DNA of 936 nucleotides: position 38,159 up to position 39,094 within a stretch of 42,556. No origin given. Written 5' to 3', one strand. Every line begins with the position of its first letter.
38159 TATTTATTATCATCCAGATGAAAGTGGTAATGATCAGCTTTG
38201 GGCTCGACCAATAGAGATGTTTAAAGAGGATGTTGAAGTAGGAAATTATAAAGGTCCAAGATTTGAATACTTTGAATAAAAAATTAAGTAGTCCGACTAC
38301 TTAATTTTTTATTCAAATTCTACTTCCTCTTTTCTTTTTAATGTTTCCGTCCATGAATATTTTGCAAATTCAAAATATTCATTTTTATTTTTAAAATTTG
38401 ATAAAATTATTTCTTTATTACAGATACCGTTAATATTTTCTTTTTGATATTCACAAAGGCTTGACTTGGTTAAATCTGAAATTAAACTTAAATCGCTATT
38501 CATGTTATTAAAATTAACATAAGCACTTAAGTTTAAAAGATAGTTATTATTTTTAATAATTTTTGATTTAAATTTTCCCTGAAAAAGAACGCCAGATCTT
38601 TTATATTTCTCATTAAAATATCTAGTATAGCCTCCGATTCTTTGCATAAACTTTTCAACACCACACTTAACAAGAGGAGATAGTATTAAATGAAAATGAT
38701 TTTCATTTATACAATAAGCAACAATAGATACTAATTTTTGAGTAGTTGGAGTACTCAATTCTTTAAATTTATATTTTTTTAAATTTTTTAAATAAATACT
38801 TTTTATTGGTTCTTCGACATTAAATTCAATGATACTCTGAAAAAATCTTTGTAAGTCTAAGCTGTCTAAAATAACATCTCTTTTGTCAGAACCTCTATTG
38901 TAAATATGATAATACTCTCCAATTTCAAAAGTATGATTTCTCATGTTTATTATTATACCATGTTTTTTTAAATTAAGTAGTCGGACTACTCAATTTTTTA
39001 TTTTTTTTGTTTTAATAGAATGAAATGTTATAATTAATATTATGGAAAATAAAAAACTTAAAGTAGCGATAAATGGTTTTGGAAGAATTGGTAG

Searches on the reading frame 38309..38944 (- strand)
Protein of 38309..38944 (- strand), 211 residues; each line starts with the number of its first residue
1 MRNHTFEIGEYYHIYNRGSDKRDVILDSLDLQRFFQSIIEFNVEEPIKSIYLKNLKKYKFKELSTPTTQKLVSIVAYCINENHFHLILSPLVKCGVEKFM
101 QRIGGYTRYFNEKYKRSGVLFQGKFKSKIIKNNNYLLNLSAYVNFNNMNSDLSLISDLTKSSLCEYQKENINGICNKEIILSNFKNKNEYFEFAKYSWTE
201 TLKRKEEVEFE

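Call 15: search_protein_families(library=pfam, proteins=[window:38309-38944:-])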
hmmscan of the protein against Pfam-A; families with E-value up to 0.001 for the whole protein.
window:38309-38944:- (211 aa): 1 family
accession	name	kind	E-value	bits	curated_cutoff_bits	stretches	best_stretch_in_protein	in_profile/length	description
PF01797.21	Y1_Tnp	-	2.5e-08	34.5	23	1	67-144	36-119/121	Transposase IS200 like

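Call 40: find_homologous_proteins(query=window:38309-38944:-)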
Query window:38309-38944:- (211 aa): 498 proteins with E <= 0.001 among 677 candidates; the best 120 are listed.
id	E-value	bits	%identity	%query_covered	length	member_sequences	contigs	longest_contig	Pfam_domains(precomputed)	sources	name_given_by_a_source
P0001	8.3e-134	462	100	100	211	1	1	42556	PF01797.22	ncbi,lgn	-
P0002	7.3e-98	344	74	100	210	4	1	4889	PF01797.22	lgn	-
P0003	7.7e-95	334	73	100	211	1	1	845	PF01797.22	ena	-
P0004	1.7e-91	323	71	100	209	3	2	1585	PF01797.22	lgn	-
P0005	2.5e-91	323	71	100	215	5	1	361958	PF01797.22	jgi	-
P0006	5.9e-91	322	70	100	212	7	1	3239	PF01797.22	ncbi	-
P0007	1.4e-90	320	70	100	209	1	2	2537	PF01797.22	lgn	-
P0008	1.7e-90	320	72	98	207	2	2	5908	PF01797.22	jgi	jgi:REP element-mobilizing transposase RayT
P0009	2.4e-90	320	71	100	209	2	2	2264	PF01797.22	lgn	-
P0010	5.4e-90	319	70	100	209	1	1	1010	PF01797.22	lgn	-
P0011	8.6e-90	318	71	100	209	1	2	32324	PF01797.22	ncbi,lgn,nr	ncbi:MAG: transposase [Candidatus Pacebacteria bacterium]|nr:transposase [Candidatus Paceibacterota 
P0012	9.5e-90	318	69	100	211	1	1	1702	PF01797.22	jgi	jgi:putative transposase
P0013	1.2e-89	317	70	100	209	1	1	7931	PF01797.22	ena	-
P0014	2.1e-89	317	71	100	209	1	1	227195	PF01797.22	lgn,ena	-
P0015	2.2e-89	317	71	100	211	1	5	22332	PF01797.22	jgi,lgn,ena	-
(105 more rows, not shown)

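Call 41: find_encoding_contigs(protein=P0005, flank=10000, max_places=3)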
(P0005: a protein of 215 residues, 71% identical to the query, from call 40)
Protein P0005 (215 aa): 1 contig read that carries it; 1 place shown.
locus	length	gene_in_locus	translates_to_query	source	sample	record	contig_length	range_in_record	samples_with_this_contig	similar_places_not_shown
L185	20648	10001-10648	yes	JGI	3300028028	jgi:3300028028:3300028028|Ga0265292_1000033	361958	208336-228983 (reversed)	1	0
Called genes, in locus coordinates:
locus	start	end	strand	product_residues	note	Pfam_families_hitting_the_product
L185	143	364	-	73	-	PF01197:Ribosomal_L31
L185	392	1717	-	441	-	PF13406:SLT_2 (faint)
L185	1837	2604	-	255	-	PF01386:Ribosomal_L25p, PF14693:Ribosomal_TL5_C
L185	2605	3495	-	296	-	PF01116:F_bP_aldolase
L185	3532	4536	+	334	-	PF00294:PfkB, PF08543:Phos_pyr_kin (weak)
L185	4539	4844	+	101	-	-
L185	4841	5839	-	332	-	PF02779:Transket_pyr, PF02780:Transketolase_C, PF22613:Transketolase_C_1 (weak)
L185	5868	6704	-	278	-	PF13292:DXP_synthase_N, PF00456:Transketolase_N, PF00676:E1_dh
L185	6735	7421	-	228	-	PF00834:Ribul_P_3_epim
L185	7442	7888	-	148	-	PF02502:LacAB_rpiB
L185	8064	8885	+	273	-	PF01678:DAP_epimerase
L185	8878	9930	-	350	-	PF00044:Gp_dh_N, PF02800:Gp_dh_C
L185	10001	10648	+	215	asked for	PF01797:Y1_Tnp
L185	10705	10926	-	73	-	PF07866:DUF1653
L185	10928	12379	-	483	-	PF02934:GatB_N, PF02637:GatB_Yqey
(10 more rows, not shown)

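Call 42: find_encoding_contigs(protein=P0014, flank=10000, max_places=3)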
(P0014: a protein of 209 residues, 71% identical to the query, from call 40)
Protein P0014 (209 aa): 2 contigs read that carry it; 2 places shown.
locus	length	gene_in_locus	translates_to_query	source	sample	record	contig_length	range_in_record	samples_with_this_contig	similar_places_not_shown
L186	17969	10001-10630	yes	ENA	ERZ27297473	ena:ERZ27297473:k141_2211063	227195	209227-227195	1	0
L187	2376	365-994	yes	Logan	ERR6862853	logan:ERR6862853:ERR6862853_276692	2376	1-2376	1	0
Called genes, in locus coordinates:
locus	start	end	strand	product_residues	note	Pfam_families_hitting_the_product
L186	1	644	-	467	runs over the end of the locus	PF13406:SLT_2 (weak)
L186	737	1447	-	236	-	PF01386:Ribosomal_L25p, PF14693:Ribosomal_TL5_C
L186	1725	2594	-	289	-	PF01116:F_bP_aldolase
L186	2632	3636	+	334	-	PF00294:PfkB, PF08543:Phos_pyr_kin (weak)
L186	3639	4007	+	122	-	-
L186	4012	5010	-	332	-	PF02779:Transket_pyr, PF02780:Transketolase_C, PF22613:Transketolase_C_1 (weak), PF17147:PFOR_II (weak)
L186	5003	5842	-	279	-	PF13292:DXP_synthase_N, PF00456:Transketolase_N, PF00676:E1_dh (weak)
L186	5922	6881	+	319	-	PF01699:Na_Ca_ex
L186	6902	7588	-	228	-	PF00834:Ribul_P_3_epim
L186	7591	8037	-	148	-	PF02502:LacAB_rpiB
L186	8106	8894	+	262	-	PF01678:DAP_epimerase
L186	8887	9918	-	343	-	PF00044:Gp_dh_N, PF02800:Gp_dh_C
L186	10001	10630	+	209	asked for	PF01797:Y1_Tnp (weak)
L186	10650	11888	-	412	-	-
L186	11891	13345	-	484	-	PF02934:GatB_N, PF02637:GatB_Yqey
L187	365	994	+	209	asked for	PF01797:Y1_Tnp (weak)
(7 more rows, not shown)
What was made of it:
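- This is typical of domesticated RayTs (calls 40-42).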
